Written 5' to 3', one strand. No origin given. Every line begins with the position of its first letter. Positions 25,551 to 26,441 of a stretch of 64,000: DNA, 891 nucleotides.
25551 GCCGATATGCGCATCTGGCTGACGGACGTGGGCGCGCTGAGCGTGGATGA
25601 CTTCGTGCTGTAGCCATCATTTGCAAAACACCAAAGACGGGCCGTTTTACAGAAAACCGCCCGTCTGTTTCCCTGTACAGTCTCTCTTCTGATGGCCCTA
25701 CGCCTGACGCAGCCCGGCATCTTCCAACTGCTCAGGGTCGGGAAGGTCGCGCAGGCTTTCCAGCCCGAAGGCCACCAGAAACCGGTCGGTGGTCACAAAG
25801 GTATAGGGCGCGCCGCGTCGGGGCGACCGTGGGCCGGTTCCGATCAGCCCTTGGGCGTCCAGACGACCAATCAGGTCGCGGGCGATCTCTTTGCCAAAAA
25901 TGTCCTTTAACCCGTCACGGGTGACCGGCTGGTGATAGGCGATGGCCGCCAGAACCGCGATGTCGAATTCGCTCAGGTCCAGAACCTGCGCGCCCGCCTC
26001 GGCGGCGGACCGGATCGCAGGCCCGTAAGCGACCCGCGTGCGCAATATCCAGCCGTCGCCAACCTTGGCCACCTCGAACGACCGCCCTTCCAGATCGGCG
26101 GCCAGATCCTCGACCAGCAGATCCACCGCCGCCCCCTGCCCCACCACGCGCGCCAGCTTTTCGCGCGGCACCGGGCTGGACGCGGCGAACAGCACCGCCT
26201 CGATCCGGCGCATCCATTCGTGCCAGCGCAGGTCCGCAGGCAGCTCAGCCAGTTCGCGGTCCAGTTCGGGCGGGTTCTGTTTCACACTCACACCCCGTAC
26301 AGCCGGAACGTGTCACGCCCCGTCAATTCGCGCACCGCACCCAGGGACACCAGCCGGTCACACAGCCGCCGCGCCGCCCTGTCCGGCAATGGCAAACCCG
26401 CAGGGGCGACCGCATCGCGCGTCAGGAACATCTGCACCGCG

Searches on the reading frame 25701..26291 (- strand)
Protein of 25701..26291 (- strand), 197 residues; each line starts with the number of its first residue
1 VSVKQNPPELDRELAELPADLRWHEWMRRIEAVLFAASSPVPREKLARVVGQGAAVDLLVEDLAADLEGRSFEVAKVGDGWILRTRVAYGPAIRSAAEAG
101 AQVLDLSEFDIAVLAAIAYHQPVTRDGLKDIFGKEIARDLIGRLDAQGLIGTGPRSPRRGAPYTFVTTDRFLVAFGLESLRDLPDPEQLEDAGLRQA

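Call 3: search_protein_families(library=pfam, proteins=[window:25701-26291:-], max_evalue=0.01)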
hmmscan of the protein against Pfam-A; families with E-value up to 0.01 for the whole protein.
window:25701-26291:- (197 aa): 1 family
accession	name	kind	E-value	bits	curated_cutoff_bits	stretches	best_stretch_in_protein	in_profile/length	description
PF04079.22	SMC_ScpB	-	1.5e-32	112.8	27.4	1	29-185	2-159/160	Segregation and condensation complex subunit ScpB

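Call 4: search_protein_families(library=ncbifam, proteins=[window:25701-26291:-], max_evalue=0.01)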
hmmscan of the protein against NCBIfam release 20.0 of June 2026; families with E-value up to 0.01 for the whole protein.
window:25701-26291:- (197 aa): 2 families
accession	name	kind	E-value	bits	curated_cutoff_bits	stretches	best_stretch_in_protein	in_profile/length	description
TIGR00281.1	TIGR00281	equivalog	9.2e-23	80.8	89.2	1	25-196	1-174/186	SMC-Scp complex subunit ScpB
NF001106.1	PRK00135.2-1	exception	1.9e-08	33.6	300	1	106-185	286-364/377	SMC-Scp complex subunit ScpB, long form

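Call 22: search_solved_structures(query=window:25701-26291:-, max_evalue=0.01, show_alignments=1)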
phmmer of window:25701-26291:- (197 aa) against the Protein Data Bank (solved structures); distinct sequences matched with E-value up to 0.01: 5.
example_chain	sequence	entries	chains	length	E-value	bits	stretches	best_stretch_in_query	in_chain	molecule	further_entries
2z99_A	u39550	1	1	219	6.3e-15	58.7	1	15-187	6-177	Putative uncharacterized protein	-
3w6j_B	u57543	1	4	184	4.2e-14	56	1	30-191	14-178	ScpB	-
1t6s_A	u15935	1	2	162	6.7e-12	48.8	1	25-176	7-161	conserved hypothetical protein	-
4i98_B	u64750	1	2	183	2.9e-07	33.7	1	29-190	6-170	Segregation and condensation protein B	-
6juv_A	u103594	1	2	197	4.8e-06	29.7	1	29-176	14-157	Segregation and condensation protein B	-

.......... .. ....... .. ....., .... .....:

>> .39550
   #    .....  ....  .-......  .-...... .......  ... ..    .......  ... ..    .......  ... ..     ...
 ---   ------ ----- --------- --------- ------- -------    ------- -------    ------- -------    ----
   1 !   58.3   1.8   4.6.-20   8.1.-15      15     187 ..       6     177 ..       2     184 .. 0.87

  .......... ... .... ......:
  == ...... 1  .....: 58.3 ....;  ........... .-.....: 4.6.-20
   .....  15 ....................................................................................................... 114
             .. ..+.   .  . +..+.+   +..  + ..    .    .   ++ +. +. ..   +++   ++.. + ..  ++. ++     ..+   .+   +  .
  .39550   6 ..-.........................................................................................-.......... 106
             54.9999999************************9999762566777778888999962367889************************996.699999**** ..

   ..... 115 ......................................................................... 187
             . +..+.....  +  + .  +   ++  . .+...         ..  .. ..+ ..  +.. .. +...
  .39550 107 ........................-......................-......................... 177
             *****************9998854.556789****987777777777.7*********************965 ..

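Call 36: search_dna_similar(query=window:25701-26291:-, collection=plasmids, mode=protein, rows=spread, max_rows=40, max_evalue=0.001)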
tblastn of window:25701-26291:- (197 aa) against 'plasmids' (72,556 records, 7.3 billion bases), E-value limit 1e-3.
Records with a match: 769; places in all: 904; records where one place covers at least 80% of the query: 716.
Best place of each record, by identity: 80-90% 1; 60-80% 238; <60% 530.
By first word of the organism name: Pseudosulfitobacter 126; Agrobacterium 109; Rhizobium 64; Bradyrhizobium 54; Mesorhizobium 51; Sulfitobacter 32; Sinorhizobium 30; Shinella 26; Methylocystis 19; Paracoccus 18; and 93 more.
By predicted mobility (MOB-suite, as given by PLSDB): non-mobilizable 365; conjugative 330; mobilizable 74.
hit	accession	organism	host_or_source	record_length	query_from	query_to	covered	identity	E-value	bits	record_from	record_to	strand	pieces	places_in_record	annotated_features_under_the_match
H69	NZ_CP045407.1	Roseovarius sp. THAF9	pure culture,Surface of a polyethylene ...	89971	1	194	98%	79.9%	2e-86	284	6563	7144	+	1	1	SMC-Scp complex subunit ScpB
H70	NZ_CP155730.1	Sagittula stellata E-37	Pure Culture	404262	1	194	98%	77.8%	9e-76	253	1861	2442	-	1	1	SMC-Scp complex subunit ScpB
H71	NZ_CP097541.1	Dinoroseobacter shibae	Prorocentrum lima,pure culture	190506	1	194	98%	76.8%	4e-76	254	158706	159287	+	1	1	SMC-Scp complex subunit ScpB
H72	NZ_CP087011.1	Pseudosulfitobacter pseudonitzschiae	Mediolabrus comicus,The surface ...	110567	9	194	94%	78.5%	2e-82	273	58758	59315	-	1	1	SMC-Scp complex subunit ScpB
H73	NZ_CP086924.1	Pseudosulfitobacter pseudonitzschiae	Skeletonema costatum,The surface ...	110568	9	194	94%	78.5%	2e-82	273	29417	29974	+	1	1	SMC-Scp complex subunit ScpB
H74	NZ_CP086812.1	Pseudosulfitobacter pseudonitzschiae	Trieres chinensis,The surface seawater ...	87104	9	194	94%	78.5%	2e-76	255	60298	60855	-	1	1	SMC-Scp complex subunit ScpB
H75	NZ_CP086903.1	Pseudosulfitobacter pseudonitzschiae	Skeletonema costatum,The surface ...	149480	1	194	98%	75.3%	4e-77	258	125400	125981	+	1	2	SMC-Scp complex subunit ScpB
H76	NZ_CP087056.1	Pseudosulfitobacter pseudonitzschiae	Mediolabrus comicus,The surface ...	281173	1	194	98%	75.3%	4e-77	258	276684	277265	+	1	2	SMC-Scp complex subunit ScpB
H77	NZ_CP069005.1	Sulfitobacter mediterraneus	Skeletonema costatum,The surface ...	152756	3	194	97%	75.6%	5e-79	263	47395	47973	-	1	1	SMC-Scp complex subunit ScpB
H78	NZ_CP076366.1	Gemmobacter fulvus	cell culture,Anabaena culture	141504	9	194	94%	75.8%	1e-70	239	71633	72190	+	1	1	SMC-Scp complex subunit ScpB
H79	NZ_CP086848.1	Pseudosulfitobacter pseudonitzschiae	Skeletonema costatum,The surface ...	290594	8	194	87%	79.7%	1e-69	288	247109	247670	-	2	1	none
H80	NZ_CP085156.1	Pseudosulfitobacter sp. DSM 107133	cell culture,Seawater from the North ...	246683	14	194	92%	68.5%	1e-69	236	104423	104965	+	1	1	SMC-Scp complex subunit ScpB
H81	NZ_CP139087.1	Methylocella tundrae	Single cell,tundra wetland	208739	10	194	94%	60.0%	6e-55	194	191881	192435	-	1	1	SMC-Scp complex subunit ScpB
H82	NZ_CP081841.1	Agrobacterium vitis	Vitis,Cell culture,South Africa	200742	10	194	94%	58.6%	2e-53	190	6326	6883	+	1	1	SMC-Scp complex subunit ScpB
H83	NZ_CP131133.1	Shinella zoogloeoides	isolate,Activated charcoal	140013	10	194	94%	58.1%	5e-52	185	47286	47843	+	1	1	SMC-Scp complex subunit ScpB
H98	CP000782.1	Xanthobacter autotrophicus Py2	-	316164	10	194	94%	53.5%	6e-50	179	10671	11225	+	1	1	putative transcriptional regulator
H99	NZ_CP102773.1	Bosea sp. NBC_00550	-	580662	1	194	98%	50.8%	3e-48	174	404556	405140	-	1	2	SMC-Scp complex subunit ScpB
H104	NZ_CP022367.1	Azospirillum sp. TSH58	single cell,paddy soils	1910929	6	194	96%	38.6%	3e-20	95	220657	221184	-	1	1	record has no annotation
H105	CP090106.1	Sinorhizobium meliloti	Medicago,Cell culture,Plant nodule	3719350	16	194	91%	35.0%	1e-14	79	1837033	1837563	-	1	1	scpB: SMC-Scp complex subunit ScpB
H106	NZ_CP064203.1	Acinetobacter baumannii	Homo sapiens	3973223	19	194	89%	29.9%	4e-8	59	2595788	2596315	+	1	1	none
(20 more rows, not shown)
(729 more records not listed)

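Call 37: get_annotated_region(hit=H105, flank=4000)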
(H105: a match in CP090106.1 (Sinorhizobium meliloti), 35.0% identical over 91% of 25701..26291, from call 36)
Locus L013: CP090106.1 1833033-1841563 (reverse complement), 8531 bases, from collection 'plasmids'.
description: Sinorhizobium meliloti strain Ak57 plasmid pSymB, complete sequence
organism: Sinorhizobium meliloti (NCBI taxid 382)
taxonomy: Bacteria; Pseudomonadota; Alphaproteobacteria; Hyphomicrobiales; Rhizobiaceae; Sinorhizobium; Sinorhizobium meliloti
host: -; source: Medicago,Cell culture,Plant nodule; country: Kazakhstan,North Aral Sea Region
typing (MOB-suite, as given by PLSDB): non-mobilizable
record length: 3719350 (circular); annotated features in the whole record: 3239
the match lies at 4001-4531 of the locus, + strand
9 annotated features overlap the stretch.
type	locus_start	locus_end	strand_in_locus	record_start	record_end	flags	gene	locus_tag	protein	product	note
CDS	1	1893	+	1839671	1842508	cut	-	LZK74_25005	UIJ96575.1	SPOR domain-containing protein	-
CDS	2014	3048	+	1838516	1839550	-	nagZ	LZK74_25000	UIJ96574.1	beta-N-acetylhexosaminidase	-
CDS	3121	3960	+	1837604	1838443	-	-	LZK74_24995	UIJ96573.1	segregation/condensation protein A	-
CDS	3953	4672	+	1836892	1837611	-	scpB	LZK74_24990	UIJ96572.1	SMC-Scp complex subunit ScpB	-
CDS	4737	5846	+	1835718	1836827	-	-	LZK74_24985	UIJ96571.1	ABC transporter ATP-binding protein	-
CDS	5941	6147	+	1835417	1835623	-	-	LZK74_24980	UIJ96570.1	twin-arginine translocase TatA/TatE family subunit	-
CDS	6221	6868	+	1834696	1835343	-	tatB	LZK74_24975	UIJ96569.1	Sec-independent protein translocase protein TatB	-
CDS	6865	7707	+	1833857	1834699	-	tatC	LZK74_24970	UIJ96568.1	twin-arginine translocase subunit TatC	-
CDS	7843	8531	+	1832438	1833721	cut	serS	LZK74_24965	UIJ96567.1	serine--tRNA ligase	-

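Call 38: get_annotated_region(hit=H104, flank=4000)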
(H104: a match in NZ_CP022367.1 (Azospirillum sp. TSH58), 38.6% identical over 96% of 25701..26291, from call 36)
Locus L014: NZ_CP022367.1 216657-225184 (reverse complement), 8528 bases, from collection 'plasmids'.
description: Azospirillum sp. TSH58 plasmid TSH58_p02, complete sequence
organism: Azospirillum sp. TSH58 (NCBI taxid 664962)
taxonomy: Bacteria; Pseudomonadota; Alphaproteobacteria; Rhodospirillales; Azospirillaceae; Azospirillum; Azospirillum sp. TSH58
host: -; source: single cell,paddy soils; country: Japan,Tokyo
typing (MOB-suite, as given by PLSDB): mobilizable; replicon rep_cluster_622; relaxase MOBQ
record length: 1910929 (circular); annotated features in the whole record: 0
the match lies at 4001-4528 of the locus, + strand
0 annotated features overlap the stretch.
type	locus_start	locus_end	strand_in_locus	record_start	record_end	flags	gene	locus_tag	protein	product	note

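Call 39: get_annotated_region(hit=H106, flank=4000)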
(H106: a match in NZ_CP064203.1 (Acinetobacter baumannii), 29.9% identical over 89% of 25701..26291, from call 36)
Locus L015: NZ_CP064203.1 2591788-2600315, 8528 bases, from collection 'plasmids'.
description: Acinetobacter baumannii strain X4-300 plasmid unnamed1, complete sequence
organism: Acinetobacter baumannii (NCBI taxid 470)
taxonomy: Bacteria; Pseudomonadota; Gammaproteobacteria; Moraxellales; Moraxellaceae; Acinetobacter; Acinetobacter baumannii
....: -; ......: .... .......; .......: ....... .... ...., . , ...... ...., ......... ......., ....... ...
typing (MOB-suite, as given by PLSDB): conjugative; relaxase MOBP,MOBP; mating-pair formation MPF_T
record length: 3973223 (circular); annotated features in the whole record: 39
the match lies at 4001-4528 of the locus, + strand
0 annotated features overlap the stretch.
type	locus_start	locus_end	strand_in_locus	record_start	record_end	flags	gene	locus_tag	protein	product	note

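Call 68: search_protein_families(library=padloc, proteins=[window:25701-26291:-], max_evalue=0.1)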
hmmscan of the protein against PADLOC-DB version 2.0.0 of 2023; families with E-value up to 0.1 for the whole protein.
window:25701-26291:- (197 aa): 0 families

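Call 69: search_protein_families(library=phrogs, proteins=[window:25701-26291:-], max_evalue=0.1)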
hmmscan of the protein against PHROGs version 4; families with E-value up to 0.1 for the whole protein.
window:25701-26291:- (197 aa): 2 families
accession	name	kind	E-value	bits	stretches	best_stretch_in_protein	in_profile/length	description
phrog_31717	-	unknown function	2.6e-15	57.2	1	30-186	24-181/222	-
phrog_1763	-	DNA, RNA and nucleotide metabolism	0.082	13.6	0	124-163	8-45/60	HTH DNA binding protein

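Call 70: get_annotated_region(hit=H98, flank=5000)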
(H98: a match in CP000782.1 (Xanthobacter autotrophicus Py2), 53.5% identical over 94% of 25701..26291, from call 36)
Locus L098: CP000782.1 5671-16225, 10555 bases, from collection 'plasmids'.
description: Xanthobacter autotrophicus Py2 plasmid pXAUT01, complete sequence
organism: Xanthobacter autotrophicus Py2 (NCBI taxid 78245)
taxonomy: Bacteria; Pseudomonadota; Alphaproteobacteria; Hyphomicrobiales; Xanthobacteraceae; Xanthobacter; Xanthobacter autotrophicus; Xanthobacter autotrophicus Py2
host: -; source: -; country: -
typing (MOB-suite, as given by PLSDB): conjugative; replicon rep_cluster_649; relaxase MOBQ; mating-pair formation MPF_T
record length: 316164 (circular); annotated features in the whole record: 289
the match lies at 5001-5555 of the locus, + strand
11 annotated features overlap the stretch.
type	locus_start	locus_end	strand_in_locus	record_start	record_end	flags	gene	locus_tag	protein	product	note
CDS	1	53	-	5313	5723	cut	-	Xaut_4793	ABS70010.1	PilT protein domain protein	-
CDS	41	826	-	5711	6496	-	-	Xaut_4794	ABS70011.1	hypothetical protein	-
CDS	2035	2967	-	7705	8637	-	-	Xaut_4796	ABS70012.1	Resolvase domain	-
CDS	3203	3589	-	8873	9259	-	-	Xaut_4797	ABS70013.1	PilT protein domain protein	-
CDS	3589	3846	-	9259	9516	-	-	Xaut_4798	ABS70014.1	Rv0623 family protein transcription factor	-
CDS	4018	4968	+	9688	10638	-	-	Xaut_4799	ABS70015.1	protein of unknown function DUF1403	-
CDS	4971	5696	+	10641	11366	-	-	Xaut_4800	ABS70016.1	putative transcriptional regulator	-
CDS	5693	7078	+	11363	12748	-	-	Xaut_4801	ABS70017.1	conserved hypothetical protein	-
CDS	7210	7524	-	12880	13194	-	-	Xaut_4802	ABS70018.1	hypothetical protein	-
CDS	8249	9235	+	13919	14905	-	-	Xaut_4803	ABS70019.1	AAA ATPase central domain protein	-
CDS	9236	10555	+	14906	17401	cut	-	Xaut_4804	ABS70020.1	conserved hypothetical protein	-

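Call 71: get_annotated_region(hit=H99, flank=5000)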
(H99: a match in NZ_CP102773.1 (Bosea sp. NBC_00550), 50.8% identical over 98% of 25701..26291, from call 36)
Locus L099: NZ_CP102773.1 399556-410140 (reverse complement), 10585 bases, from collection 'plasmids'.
description: Bosea sp. NBC_00550 plasmid pNBC550, complete sequence
organism: Bosea sp. NBC_00550 (NCBI taxid 2969621)
taxonomy: Bacteria; Pseudomonadota; Alphaproteobacteria; Hyphomicrobiales; Boseaceae; Bosea; Bosea sp. NBC 00550
host: -; source: -; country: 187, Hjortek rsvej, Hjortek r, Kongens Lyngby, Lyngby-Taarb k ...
typing (MOB-suite, as given by PLSDB): non-mobilizable
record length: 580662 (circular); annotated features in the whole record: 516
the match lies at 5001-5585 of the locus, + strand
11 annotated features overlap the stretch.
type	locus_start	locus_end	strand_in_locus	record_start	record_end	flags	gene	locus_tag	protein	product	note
CDS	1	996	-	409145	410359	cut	repA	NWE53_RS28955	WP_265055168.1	plasmid partitioning protein RepA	-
CDS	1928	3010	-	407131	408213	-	-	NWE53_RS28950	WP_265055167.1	site-specific integrase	GO:0015074 - DNA integration [Evidence IEA]; GO:0006310 - DNA recombination [Evidence IEA]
CDS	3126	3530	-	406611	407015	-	-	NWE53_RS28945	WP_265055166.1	type II toxin-antitoxin system VapC family toxin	-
CDS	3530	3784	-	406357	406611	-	-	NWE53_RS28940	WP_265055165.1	type II toxin-antitoxin system Phd/YefM family antitoxin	-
CDS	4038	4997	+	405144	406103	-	-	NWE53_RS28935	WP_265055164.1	DUF1403 family protein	-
CDS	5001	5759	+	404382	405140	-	-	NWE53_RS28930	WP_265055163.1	SMC-Scp complex subunit ScpB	-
CDS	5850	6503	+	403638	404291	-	-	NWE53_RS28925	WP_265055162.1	alpha/beta family hydrolase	-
CDS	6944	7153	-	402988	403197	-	-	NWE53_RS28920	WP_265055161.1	cold-shock protein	-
CDS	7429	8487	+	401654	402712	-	-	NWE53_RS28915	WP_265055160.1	Gfo/Idh/MocA family oxidoreductase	-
CDS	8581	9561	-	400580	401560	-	-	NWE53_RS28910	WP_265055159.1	LysR family transcriptional regulator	GO:0006355 - regulation of DNA-templated transcription [Evidence IEA]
CDS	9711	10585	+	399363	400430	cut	speB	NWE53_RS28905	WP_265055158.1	agmatinase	GO:0008295 - spermidine biosynthetic process [Evidence IEA]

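Call 96: search_protein_families(library=pfam, proteins=[L098:5693-7075:+], max_evalue=0.001)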
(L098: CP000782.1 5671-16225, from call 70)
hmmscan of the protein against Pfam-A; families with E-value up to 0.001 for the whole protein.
L098:5693-7075:+ (461 aa): 0 families
